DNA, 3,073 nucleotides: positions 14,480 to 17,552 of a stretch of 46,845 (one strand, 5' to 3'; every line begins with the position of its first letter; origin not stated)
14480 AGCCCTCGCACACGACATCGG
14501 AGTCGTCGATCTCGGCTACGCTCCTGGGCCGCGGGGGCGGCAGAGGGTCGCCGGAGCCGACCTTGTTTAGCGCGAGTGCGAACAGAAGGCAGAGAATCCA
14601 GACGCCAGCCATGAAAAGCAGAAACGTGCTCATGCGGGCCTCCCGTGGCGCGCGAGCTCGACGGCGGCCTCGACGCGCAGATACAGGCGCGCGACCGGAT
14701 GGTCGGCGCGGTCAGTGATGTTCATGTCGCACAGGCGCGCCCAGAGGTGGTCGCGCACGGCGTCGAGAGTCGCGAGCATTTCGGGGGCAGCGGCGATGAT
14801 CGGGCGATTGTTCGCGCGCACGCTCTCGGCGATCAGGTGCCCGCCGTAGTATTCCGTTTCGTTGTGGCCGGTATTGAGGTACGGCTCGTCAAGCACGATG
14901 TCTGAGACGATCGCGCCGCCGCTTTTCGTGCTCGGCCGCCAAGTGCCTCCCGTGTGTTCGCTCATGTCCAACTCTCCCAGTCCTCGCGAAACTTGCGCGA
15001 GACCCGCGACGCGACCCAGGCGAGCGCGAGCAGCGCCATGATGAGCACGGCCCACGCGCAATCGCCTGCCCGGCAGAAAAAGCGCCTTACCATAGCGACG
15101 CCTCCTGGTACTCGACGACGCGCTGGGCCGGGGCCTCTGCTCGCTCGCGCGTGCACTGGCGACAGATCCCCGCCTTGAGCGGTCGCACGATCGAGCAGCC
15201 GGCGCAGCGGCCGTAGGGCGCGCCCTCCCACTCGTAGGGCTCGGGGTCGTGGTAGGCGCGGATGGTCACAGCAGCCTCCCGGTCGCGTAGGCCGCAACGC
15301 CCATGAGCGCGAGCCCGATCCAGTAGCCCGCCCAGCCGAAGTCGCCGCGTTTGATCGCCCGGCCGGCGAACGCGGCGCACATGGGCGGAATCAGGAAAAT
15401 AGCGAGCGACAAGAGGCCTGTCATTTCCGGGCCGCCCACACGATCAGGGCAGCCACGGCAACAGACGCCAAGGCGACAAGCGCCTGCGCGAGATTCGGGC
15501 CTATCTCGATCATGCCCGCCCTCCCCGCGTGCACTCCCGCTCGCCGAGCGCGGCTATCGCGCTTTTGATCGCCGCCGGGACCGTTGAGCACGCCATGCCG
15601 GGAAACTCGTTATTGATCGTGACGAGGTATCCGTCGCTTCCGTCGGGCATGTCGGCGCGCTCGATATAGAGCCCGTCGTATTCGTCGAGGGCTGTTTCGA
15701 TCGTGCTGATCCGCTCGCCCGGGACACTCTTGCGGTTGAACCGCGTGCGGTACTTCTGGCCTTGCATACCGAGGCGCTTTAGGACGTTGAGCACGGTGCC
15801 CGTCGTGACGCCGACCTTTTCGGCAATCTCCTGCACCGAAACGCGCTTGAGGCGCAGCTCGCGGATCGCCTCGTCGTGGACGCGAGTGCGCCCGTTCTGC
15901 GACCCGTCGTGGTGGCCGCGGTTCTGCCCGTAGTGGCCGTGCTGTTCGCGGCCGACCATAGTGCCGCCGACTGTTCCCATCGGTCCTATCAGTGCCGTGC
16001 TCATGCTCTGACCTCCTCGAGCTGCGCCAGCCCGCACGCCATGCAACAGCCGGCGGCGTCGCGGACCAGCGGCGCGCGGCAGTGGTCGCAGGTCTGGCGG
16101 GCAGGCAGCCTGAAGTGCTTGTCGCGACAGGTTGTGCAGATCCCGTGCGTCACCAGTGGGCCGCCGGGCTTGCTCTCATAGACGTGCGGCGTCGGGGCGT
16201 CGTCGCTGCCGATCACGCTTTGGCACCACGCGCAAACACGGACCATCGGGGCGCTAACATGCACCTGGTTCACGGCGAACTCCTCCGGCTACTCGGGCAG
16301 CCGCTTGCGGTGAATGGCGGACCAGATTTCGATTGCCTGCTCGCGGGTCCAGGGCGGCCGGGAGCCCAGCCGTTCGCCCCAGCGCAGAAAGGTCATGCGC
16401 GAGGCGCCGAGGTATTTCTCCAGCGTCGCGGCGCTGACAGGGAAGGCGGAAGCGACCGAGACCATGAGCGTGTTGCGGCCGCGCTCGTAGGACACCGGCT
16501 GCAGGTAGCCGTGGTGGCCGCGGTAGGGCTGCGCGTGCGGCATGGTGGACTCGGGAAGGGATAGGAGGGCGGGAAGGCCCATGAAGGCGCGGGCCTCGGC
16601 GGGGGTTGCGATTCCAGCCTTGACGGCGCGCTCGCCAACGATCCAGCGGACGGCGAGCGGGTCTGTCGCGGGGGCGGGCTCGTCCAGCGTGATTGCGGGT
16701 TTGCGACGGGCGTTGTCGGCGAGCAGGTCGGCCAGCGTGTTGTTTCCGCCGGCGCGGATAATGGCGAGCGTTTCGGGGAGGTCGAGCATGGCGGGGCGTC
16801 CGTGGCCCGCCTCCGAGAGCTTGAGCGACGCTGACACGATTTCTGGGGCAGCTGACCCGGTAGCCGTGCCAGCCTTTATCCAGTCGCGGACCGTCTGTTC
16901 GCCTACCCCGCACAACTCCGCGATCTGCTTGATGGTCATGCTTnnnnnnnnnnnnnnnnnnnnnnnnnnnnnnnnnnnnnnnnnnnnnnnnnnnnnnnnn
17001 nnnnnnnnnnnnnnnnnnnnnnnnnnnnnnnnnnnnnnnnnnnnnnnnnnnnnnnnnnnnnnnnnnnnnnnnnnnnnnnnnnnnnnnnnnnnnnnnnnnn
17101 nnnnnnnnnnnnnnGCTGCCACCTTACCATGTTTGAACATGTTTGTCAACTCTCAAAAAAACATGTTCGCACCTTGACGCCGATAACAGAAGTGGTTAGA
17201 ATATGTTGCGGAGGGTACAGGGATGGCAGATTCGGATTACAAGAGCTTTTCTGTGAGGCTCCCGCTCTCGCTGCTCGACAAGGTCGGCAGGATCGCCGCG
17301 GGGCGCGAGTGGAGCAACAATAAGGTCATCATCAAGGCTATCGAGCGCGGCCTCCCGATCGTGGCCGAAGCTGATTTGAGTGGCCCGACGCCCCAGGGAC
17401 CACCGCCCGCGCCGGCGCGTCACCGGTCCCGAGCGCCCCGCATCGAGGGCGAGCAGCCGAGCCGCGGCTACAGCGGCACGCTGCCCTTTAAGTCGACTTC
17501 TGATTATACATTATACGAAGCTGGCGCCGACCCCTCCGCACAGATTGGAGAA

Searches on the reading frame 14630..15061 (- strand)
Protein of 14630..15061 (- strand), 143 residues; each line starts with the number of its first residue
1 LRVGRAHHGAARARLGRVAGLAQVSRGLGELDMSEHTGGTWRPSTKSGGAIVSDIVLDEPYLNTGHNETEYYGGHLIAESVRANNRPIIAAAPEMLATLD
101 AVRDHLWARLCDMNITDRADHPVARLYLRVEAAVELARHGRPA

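Call 28: search_protein_families(library=pfam, proteins=[window:14630-15061:-], max_evalue=0.01)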
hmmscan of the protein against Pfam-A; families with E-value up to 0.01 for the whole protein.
window:14630-15061:- (143 aa): 0 families

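Call 29: search_protein_families(library=phrogs, proteins=[window:14630-15061:-], max_evalue=0.01)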
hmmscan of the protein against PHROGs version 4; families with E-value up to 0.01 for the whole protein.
window:14630-15061:- (143 aa): 1 family
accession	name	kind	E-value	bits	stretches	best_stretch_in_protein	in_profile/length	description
phrog_1273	-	unknown function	0.00039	21.8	1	32-106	4-72/103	-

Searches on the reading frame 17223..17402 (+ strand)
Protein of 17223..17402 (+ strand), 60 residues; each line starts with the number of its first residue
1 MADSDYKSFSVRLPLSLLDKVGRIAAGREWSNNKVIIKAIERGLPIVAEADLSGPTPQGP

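Call 86: search_protein_families(library=pfam, proteins=[window:17223-17402:+], max_evalue=10)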
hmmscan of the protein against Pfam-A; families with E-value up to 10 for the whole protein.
window:17223-17402:+ (60 aa): 1 family
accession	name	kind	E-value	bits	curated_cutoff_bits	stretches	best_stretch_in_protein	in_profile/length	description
PF03869.20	Arc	-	0.08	13.2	20.4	1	5-41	3-39/50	Arc-like DNA binding domain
